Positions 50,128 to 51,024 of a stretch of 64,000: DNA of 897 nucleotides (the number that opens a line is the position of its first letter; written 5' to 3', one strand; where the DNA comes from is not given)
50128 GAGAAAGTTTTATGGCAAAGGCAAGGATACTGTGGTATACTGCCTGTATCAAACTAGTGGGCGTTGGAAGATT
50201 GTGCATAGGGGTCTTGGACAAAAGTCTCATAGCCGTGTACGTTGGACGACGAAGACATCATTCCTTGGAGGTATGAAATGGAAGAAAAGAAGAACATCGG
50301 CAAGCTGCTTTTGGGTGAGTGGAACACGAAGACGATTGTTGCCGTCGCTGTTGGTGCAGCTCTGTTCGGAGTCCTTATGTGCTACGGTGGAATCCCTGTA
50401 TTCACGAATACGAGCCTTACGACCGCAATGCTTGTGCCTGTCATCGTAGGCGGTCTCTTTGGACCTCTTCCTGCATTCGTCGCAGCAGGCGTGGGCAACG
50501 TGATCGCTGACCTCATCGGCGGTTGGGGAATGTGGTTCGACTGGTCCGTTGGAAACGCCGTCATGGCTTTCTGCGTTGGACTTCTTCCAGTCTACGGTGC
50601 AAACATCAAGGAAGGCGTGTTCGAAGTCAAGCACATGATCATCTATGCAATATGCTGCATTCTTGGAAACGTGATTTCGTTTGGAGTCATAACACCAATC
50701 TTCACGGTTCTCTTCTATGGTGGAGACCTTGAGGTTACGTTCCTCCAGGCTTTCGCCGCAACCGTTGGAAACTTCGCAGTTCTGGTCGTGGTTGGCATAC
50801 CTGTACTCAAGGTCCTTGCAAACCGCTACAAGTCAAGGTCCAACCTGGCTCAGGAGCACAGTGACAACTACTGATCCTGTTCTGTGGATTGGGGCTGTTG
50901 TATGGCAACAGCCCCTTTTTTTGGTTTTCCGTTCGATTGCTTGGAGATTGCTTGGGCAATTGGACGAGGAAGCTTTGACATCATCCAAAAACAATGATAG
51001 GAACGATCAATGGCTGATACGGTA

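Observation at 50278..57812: Dedicated ECF transporter operon running into a five-gene array of DUF62 (SAM hydrolase/halogenase family) paralogs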

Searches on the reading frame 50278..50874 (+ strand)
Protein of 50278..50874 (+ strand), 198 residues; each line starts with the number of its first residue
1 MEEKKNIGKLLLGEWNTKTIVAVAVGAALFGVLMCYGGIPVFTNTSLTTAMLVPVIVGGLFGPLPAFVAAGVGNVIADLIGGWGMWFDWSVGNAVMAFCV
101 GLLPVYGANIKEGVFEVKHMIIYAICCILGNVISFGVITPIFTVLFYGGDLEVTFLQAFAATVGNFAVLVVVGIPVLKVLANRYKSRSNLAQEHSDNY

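Call 3: search_protein_families(library=pfam, proteins=[window:50278-50874:+], max_evalue=0.01)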
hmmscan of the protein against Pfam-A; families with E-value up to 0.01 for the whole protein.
window:50278-50874:+ (198 aa): 2 families
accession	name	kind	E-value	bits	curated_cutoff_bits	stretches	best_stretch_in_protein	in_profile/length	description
PF07155.17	ECF-ribofla_trS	-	5.5e-30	105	26.7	1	15-181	2-171/172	ECF-type riboflavin transporter, S component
PF12822.12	ECF_trnsprt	-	3.7e-05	24.2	30.7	1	18-164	1-141/169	ECF transporter, substrate-specific component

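Call 4: search_protein_families(library=ncbifam, proteins=[window:50278-50874:+], max_evalue=0.01)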
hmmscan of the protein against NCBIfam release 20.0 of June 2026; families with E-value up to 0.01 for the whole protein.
window:50278-50874:+ (198 aa): 2 families
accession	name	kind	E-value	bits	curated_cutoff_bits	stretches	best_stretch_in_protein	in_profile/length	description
NF010182.0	PRK13661.1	equivalog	1.7e-37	129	99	1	16-192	6-182/183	ECF-type riboflavin transporter substrate-binding protein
TIGR04518.1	ECF_S_folT_fam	subfamily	3.8e-07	30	60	1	16-181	3-162/163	folate family ECF transporter S component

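Call 10: list_cluster_members(proteins=[window:50278-50874:+, window:51010-52806:+, window:52803-53723:+, window:53760-54599:+, window:54614-55450:+, window:55455-56381:+, window:56383-56874:+, window:56925-57812:-, window:56925-57932:-, window:44062-46386:-])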
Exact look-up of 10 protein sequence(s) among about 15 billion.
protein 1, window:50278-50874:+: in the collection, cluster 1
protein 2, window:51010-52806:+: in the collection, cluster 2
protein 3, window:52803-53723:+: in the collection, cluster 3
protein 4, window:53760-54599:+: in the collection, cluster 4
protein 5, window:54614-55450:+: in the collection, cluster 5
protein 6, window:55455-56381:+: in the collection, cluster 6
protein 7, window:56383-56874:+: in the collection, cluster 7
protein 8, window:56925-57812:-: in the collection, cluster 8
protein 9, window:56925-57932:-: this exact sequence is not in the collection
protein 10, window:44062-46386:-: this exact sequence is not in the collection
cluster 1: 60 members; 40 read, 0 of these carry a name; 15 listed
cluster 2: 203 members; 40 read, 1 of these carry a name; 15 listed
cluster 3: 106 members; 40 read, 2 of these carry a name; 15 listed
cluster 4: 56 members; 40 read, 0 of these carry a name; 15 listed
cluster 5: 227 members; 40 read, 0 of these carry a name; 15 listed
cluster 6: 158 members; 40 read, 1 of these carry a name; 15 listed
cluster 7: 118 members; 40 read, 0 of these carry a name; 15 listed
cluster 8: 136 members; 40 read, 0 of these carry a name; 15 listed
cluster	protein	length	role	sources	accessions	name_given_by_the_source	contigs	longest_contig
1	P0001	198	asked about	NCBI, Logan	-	-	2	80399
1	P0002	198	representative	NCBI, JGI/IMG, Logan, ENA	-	-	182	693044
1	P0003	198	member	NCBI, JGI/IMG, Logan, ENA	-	-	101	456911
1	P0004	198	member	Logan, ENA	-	-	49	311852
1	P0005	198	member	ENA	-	-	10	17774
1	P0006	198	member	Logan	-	-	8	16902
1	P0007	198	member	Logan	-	-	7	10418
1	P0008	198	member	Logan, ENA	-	-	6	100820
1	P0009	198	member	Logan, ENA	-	-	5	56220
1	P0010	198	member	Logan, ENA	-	-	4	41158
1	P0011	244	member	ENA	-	-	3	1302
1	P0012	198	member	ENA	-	-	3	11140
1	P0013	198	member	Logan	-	-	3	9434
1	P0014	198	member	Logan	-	-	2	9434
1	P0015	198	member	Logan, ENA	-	-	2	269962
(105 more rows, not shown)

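Call 11: find_homologous_proteins(query=window:50278-50874:+, max_evalue=0.00001)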
Query window:50278-50874:+ (198 aa): 1188 proteins with E <= 0.00001 among 2106 candidates; the best 120 are listed.
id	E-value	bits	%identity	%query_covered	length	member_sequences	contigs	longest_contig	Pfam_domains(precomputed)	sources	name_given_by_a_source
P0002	6.3e-123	426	98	100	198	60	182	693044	PF07155.18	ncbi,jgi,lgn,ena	-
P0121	1.1e-107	376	84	100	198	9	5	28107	PF07155.18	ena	-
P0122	1.3e-105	369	82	99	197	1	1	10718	PF07155.18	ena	-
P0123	2.8e-105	368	82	99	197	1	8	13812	PF07155.18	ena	-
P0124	6.3e-105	367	81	99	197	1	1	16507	PF07155.18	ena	-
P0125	7.3e-101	354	79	99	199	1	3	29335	PF07155.18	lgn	-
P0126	1.4e-100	353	79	99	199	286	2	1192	PF07155.18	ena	-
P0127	2.4e-99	349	79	99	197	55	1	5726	PF07155.18,PF12822.13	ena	-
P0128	4.4e-99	348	76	100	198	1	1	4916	PF07155.18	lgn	-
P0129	1.6e-98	346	76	100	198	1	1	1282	PF07155.18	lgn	-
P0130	3.3e-98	345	76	100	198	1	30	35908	PF07155.18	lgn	-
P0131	3.4e-98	345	78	99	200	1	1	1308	PF07155.18,PF12822.13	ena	-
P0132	4.8e-98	345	76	100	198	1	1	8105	PF07155.18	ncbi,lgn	-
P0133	8.6e-98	344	76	100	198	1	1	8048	PF07155.18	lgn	-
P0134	8.9e-98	344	76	100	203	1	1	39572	PF07155.18,PF12822.13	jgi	-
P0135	1.9e-97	343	74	99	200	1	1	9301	PF07155.18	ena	-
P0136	2.2e-97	342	75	100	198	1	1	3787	PF07155.18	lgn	-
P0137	2.4e-97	342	76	100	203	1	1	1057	PF07155.18,PF12822.13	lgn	-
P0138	4.6e-97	341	77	99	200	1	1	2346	PF07155.18,PF12822.13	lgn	-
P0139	1.3e-96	340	75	100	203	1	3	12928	PF07155.18,PF12822.13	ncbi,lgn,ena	-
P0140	1.5e-96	340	76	100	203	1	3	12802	PF07155.18,PF12822.13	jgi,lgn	jgi:energy-coupling factor transport system substrate-specific component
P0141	1.7e-96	340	74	100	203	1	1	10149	PF07155.18,PF12822.13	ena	-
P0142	2.0e-96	339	75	100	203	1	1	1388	PF07155.18,PF12822.13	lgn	-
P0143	2.1e-96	339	75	99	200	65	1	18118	PF07155.18,PF12822.13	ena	-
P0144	3.3e-96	339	74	100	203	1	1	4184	PF07155.18,PF12822.13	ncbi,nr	ncbi:MAG TPA: ECF-type riboflavin transporter substrate-binding protein [Clostridia bacterium]|nr:EC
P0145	5.1e-96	338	76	99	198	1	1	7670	PF07155.18,PF12822.13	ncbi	-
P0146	7.3e-96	338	74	100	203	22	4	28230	PF07155.18,PF12822.13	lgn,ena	-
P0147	7.3e-96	338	74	100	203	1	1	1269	PF07155.18,PF12822.13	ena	-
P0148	8.7e-96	337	76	100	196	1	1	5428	PF07155.18,PF12822.13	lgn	-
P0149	1.1e-95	337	74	100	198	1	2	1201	PF07155.18,PF12822.13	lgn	-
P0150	2.0e-95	336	74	100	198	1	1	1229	PF07155.18,PF12822.13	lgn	-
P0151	2.3e-95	336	74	99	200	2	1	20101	PF07155.18,PF12822.13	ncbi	-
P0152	3.0e-95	336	75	99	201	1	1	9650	PF07155.18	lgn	-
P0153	3.6e-95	335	74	100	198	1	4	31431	PF07155.18,PF12822.13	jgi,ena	-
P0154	4.9e-95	335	73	100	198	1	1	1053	PF07155.18,PF12822.13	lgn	-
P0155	1.3e-94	333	71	100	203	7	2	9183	PF07155.18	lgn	-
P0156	4.5e-94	332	72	100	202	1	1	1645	PF07155.18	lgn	-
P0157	3.8e-93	329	72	99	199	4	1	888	PF07155.18,PF12822.13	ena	-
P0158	1.2e-91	324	72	99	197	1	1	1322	PF07155.18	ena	-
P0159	1.6e-91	323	72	99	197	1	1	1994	PF07155.18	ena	-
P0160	3.2e-91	322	72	98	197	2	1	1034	PF07155.18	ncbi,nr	ncbi:MAG TPA: ECF-type riboflavin transporter substrate-binding protein, partial [Clostridia bacteri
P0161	7.5e-90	318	74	99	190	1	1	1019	PF07155.18,PF12822.13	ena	-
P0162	9.9e-90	318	75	99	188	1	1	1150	PF07155.18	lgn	-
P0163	1.4e-89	317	74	99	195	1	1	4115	PF07155.18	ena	-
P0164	8.2e-89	315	74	94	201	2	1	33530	PF07155.18,PF12822.13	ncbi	ncbi:MAG: ECF-type riboflavin transporter substrate-binding protein [Oscillospiraceae bacterium]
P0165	8.3e-89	315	71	100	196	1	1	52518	PF07155.18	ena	-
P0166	6.1e-88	312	73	96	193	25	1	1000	PF07155.18,PF12822.13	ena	-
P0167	4.9e-87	309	73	96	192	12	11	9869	PF07155.18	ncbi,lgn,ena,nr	ncbi:MAG: ECF-type riboflavin transporter substrate-binding protein [Oscillospiraceae bacterium]|nr:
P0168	5.5e-87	309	70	97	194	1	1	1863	PF07155.18,PF12822.13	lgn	-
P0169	9.1e-87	308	72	96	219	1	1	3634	PF07155.18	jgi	jgi:energy-coupling factor transport system substrate-specific component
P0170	9.6e-87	308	69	98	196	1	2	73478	PF07155.18,PF12822.13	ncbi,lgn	-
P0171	1.2e-86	307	68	100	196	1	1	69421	PF07155.18,PF12822.13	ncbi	-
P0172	1.5e-86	307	74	96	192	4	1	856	PF07155.18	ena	-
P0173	2.3e-86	307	72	96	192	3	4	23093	PF07155.18,PF12822.13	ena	-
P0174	3.7e-86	306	69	100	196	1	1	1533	PF07155.18,PF12822.13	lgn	-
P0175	4.7e-86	306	74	96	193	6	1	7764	PF07155.18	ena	-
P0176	1.3e-85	304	69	98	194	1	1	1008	PF07155.18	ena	-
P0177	1.4e-85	304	69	97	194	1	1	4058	PF07155.18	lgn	-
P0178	1.5e-85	304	70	98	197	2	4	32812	PF07155.18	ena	-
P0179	1.7e-85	304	70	97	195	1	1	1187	PF07155.18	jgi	jgi:energy-coupling factor transport system substrate-specific component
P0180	2.5e-85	303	74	89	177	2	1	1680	PF07155.18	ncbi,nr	ncbi:MAG TPA: ECF-type riboflavin transporter substrate-binding protein, partial [Clostridia bacteri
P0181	2.6e-85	303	73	96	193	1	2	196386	PF07155.18,PF12822.13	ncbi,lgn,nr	ncbi:MAG: ECF-type riboflavin transporter substrate-binding protein [Oscillospiraceae bacterium]|nr:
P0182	4.2e-85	302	69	98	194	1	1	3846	PF07155.18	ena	-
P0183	6.8e-85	302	70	97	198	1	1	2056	PF07155.18,PF12822.13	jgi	jgi:energy-coupling factor transport system substrate-specific component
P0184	9.3e-85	301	69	98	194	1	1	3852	PF07155.18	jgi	-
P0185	1.1e-84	301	70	98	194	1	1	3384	PF07155.18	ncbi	-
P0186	1.1e-84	301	70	97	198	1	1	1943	PF07155.18,PF12822.13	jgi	jgi:energy-coupling factor transport system substrate-specific component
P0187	1.7e-84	300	70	99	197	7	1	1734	PF07155.18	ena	-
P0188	1.9e-84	300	74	96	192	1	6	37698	PF07155.18,PF12822.13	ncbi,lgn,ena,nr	ncbi:MAG: ECF-type riboflavin transporter substrate-binding protein [Oscillospiraceae bacterium]|nr:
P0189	2.1e-84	300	71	99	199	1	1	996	PF07155.18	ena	-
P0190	2.5e-84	300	70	97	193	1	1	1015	PF07155.18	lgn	-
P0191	3.4e-84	299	72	96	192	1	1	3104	PF07155.18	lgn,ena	-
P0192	3.5e-84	299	67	99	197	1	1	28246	PF07155.18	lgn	-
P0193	7.0e-84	298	68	95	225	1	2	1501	PF07155.18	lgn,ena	-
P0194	1.0e-83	298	68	98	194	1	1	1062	PF07155.18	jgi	-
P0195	1.2e-83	298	70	96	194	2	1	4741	PF07155.18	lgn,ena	-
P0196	1.3e-83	298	68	96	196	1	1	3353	PF07155.18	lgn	-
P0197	1.5e-83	297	72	96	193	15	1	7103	PF07155.18,PF12822.13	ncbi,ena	-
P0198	1.6e-83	297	68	95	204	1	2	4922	PF07155.18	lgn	-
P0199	2.0e-83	297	72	96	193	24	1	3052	PF07155.18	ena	-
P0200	2.1e-83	297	68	96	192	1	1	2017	PF07155.18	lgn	-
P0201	2.8e-83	296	68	97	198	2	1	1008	PF07155.18,PF12822.13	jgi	jgi:energy-coupling factor transport system substrate-specific component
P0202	3.6e-83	296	70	96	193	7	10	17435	PF07155.18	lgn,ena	-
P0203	5.0e-83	296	73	96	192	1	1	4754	PF07155.18,PF12822.13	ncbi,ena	ncbi:MAG: ECF-type riboflavin transporter substrate-binding protein [Eubacteriales bacterium]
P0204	5.9e-83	295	70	96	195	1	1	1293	PF07155.18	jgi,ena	jgi:energy-coupling factor transport system substrate-specific component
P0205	6.8e-83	295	72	100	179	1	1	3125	PF07155.18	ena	-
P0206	7.4e-83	295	67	97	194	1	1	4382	PF07155.18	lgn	-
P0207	8.5e-83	295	68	97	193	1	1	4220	PF07155.18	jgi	-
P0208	8.9e-83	295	67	97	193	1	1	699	PF07155.18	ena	-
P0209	1.0e-82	295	72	96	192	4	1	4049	PF07155.18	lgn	-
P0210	1.9e-82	294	64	98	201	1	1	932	PF07155.18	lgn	-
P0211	2.0e-82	294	71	96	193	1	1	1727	PF07155.18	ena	-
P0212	2.8e-82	293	69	95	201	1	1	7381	PF07155.18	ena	-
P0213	3.2e-82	293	69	97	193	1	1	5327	PF07155.18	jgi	jgi:energy-coupling factor transport system substrate-specific component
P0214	4.6e-82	293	66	96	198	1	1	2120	PF07155.18,PF12822.13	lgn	-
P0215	5.1e-82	292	68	97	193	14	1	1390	PF07155.18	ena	-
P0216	1.4e-81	291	66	97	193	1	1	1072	PF07155.18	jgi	-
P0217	1.4e-81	291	69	96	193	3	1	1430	PF07155.18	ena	-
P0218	1.5e-81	291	68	97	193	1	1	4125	PF07155.18,PF12822.13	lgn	-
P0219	1.7e-81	291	69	96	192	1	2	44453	PF07155.18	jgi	-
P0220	1.7e-81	291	65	97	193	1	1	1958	PF07155.18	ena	-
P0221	3.3e-81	290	66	94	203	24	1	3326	PF07155.18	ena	-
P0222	3.3e-81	290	67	98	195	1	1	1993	PF07155.18,PF12822.13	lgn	-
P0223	7.7e-81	289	67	97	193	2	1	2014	PF07155.18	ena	-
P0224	7.7e-81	289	72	96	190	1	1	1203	PF07155.18,PF12822.13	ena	-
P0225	1.0e-80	288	66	97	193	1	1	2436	PF07155.18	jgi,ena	-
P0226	1.0e-80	288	64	97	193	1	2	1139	PF07155.18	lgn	-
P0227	1.3e-80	288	64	98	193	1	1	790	PF07155.18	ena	-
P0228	1.4e-80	288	66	97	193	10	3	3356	PF07155.18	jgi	-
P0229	1.4e-80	288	68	96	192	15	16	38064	PF07155.18,PF12822.13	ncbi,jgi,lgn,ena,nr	ncbi:MAG: ECF-type riboflavin transporter substrate-binding protein [Oscillospiraceae bacterium]|nr:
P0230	1.4e-80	288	64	97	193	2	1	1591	PF07155.18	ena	-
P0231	1.7e-80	287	67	96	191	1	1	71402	PF07155.18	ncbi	-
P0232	1.9e-80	287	64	97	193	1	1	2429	PF07155.18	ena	-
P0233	1.9e-80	287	66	97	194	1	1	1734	PF07155.18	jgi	jgi:energy-coupling factor transport system substrate-specific component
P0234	1.9e-80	287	68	96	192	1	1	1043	PF07155.18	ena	-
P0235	2.7e-80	287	68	96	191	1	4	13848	PF07155.18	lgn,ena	-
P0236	3.0e-80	287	68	92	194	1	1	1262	PF07155.18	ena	-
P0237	3.1e-80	287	66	95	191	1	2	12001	PF07155.18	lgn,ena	-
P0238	3.2e-80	286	66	97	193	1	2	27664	PF07155.18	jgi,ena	jgi:energy-coupling factor transport system substrate-specific component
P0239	3.3e-80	286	66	96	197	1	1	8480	PF07155.18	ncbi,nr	ncbi:MAG TPA: ECF-type riboflavin transporter substrate-binding protein [Feifaniaceae bacterium]|nr:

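Call 12: find_encoding_contigs(protein=P0002, flank=10000, max_places=4)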
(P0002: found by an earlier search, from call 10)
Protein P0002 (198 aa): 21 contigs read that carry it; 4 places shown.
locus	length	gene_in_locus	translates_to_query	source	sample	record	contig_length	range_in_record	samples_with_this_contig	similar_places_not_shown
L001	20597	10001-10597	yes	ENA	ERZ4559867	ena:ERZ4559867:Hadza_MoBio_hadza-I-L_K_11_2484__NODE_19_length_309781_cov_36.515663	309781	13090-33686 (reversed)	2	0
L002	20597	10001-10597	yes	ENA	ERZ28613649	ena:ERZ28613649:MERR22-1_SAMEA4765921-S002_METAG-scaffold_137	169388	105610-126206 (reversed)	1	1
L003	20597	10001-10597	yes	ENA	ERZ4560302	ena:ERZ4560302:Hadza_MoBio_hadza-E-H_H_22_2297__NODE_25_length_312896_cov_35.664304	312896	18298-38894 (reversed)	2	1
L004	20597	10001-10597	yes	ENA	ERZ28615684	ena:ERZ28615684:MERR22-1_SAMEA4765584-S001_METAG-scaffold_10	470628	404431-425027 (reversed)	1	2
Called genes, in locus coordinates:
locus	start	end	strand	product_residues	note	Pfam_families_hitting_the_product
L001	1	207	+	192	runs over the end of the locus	PF00702:Hydrolase, PF13419:HAD_2 (weak)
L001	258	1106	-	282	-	PF00702:Hydrolase (faint), PF08282:Hydrolase_3, PF12710:HAD (faint), PF05116:S6PP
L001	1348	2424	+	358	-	PF03372:Exo_endo_phos (weak)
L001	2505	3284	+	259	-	PF00072:Response_reg, PF00486:Trans_reg_C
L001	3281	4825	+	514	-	PF00512:HisKA (weak), PF02518:HATPase_c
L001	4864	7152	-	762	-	PF00403:HMA, PF00122:E1-E2_ATPase, PF00702:Hydrolase, PF08282:Hydrolase_3 (weak)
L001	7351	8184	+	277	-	PF08543:Phos_pyr_kin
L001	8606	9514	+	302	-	-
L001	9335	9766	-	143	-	-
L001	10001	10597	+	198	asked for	PF07155:ECF-ribofla_trS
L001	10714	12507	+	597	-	PF00005:ABC_tran, PF00006:ATP-synt_ab (faint), PF13304:AAA_21 (faint), PF13555:AAA_29 (faint), PF12558:DUF3744, PF00005:ABC_tran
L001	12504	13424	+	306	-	PF02361:CbiQ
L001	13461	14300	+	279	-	PF01887:SAM_HAT_N, PF20257:SAM_HAT_C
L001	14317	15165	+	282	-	PF01887:SAM_HAT_N, PF20257:SAM_HAT_C (faint)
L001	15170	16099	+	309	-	PF01887:SAM_HAT_N, PF20257:SAM_HAT_C (faint)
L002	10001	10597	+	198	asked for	PF07155:ECF-ribofla_trS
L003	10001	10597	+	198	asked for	PF07155:ECF-ribofla_trS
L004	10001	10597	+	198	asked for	PF07155:ECF-ribofla_trS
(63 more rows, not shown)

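Call 13: find_encoding_contigs(protein=P0181, flank=10000, max_places=2)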
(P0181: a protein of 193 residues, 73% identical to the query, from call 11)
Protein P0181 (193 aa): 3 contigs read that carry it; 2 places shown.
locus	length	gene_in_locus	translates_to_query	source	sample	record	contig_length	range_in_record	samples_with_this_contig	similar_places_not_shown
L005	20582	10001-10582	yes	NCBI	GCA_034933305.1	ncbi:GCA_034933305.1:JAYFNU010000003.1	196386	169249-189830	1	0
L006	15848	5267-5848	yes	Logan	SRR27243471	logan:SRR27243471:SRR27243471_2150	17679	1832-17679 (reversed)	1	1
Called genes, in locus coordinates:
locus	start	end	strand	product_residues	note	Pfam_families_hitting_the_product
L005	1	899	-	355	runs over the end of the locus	-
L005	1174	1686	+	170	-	PF07155:ECF-ribofla_trS (weak), PF12822:ECF_trnsprt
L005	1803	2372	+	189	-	-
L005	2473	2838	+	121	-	-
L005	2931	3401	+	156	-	PF04073:tRNA_edit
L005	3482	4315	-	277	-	PF13566:DUF4130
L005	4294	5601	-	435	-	PF04055:Radical_SAM (weak)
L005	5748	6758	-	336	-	-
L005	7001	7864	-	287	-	PF01887:SAM_HAT_N, PF20257:SAM_HAT_C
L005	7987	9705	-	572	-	-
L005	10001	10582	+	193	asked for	PF07155:ECF-ribofla_trS, PF12822:ECF_trnsprt (faint)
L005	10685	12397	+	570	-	PF00005:ABC_tran, PF01078:Mg_chelatase (faint), PF02463:SMC_N (faint), PF13476:AAA_23 (faint), PF13555:AAA_29 (faint), PF13304:AAA_21 (faint), PF12558:DUF3744, PF00005:ABC_tran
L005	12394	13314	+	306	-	PF02361:CbiQ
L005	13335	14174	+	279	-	PF01887:SAM_HAT_N, PF20257:SAM_HAT_C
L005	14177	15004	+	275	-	PF01887:SAM_HAT_N, PF20257:SAM_HAT_C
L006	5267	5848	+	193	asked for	PF07155:ECF-ribofla_trS, PF12822:ECF_trnsprt (faint)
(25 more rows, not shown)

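Call 23: search_solved_structures(query=window:50278-50874:+, max_evalue=1, show_alignments=2)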
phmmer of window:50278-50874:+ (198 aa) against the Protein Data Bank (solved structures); distinct sequences matched with E-value up to 1: 0.

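Call 25: find_related_loci(query=A1, collection=genome_contigs, flank=10000)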
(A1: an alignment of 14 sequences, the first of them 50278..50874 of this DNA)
Query A1 (198 aa) in genome_contigs; peptide patterns used: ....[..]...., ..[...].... (x = any residue, [..] = any of these).
312 stretches matched a pattern; 257 encode a relative of the query (tblastn E <= 1e-3); the best 80 are kept; 80 distinct loci.
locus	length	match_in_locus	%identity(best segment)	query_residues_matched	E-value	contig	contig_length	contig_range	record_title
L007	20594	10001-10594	97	1-198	1e-126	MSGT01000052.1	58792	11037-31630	MAG: Sphaerochaeta sp. Phil3 707_L1_merged_contig_585, whole genome shotgun sequence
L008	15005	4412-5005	92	1-198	6e-122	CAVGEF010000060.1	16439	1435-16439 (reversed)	Bacteroidaceae bacterium isolate H07645-L1_cleanbin_000048 genome assembly, contig: Spades_H07645-L1_contig_1874, whole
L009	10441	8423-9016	84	1-198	5e-114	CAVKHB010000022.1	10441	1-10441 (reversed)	Coriobacteriaceae bacterium isolate H07689-L1_cleanbin_000037 genome assembly, contig: Spades_H07689-L1_contig_3386, who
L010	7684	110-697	79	3-198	4e-105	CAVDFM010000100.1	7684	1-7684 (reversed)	bacterium isolate H07624-L1_cleanbin_000016 genome assembly, contig: Spades_H07624-L1_contig_4438, whole genome shotgun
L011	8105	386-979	76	1-198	2e-102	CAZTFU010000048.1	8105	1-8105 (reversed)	MAG TPA_asm: uncultured Clostridium sp. isolate SRP225648_co1_259 genome assembly, contig: NODE_22715_length_8105_cov_24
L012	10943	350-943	75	1-198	3e-102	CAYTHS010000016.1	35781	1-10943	MAG TPA_asm: uncultured Oscillospiraceae bacterium isolate SRP241341_co1_196 genome assembly, contig: NODE_1401_length_3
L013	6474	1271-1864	75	1-198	2e-101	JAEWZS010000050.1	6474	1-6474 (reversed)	MAG: Bacillota bacterium isolate OH_SFB_220 k127_128349, whole genome shotgun sequence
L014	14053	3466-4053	74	3-198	1e-100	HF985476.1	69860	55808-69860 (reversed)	Clostridium sp. CAG:1024 genomic scaffold, scf262, whole genome shotgun sequence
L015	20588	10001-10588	73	3-198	3e-100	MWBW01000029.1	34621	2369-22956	MAG: Firmicutes bacterium ADurb.Bin248 BWY35_contig000029, whole genome shotgun sequence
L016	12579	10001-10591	74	2-198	1e-99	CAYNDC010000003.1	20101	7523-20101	MAG TPA_asm: uncultured Clostridium sp. isolate SRP294416_co3_128 genome assembly, contig: NODE_4152_length_20101_cov_5.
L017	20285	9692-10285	72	1-198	5e-98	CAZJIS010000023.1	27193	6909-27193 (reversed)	MAG TPA_asm: uncultured Clostridium sp. isolate SRP192927_co4_522 genome assembly, contig: NODE_3035_length_27193_cov_20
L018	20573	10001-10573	74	4-194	5e-94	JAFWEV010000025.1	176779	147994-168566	MAG: Oscillospiraceae bacterium isolate RGIG5675 Sheep_Duodenum-5__c33438, whole genome shotgun sequence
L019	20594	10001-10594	74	1-198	3e-94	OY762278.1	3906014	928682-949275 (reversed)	MAG: Christensenellaceae bacterium isolate d7c23e02-40a4-4312-836d-43190f2e112a genome assembly, chromosome: 1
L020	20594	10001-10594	73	1-198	5e-94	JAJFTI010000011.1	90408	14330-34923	MAG: Eubacteriales bacterium isolate bin.182 k141_2096739, whole genome shotgun sequence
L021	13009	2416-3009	74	1-198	2e-93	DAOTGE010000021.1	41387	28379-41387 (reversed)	MAG TPA_asm: Eubacteriales bacterium isolate AMR_MDS_3085 NODE_1000_length_41387_cov_9.755976, whole genome shotgun sequ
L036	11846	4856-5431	67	3-194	6e-86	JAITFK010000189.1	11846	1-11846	MAG: Treponema sp. isolate Nx346_bin17 k119_1448240, whole genome shotgun sequence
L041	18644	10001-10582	64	4-197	5e-85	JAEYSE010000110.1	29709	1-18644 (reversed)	MAG: Bacillota bacterium isolate OH_CBB_85 k127_2058896, whole genome shotgun sequence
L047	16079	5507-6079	64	3-193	4e-84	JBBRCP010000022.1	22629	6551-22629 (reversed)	MAG: Erysipelotrichales bacterium isolate Co_metawrap_2408 Cmw_2408_k141_5939146_length_22629_cov_10.0000, whole genome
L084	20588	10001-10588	63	2-197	3e-81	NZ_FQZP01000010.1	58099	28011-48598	Thermoclostridium caenicola strain DSM 19027, whole genome shotgun sequence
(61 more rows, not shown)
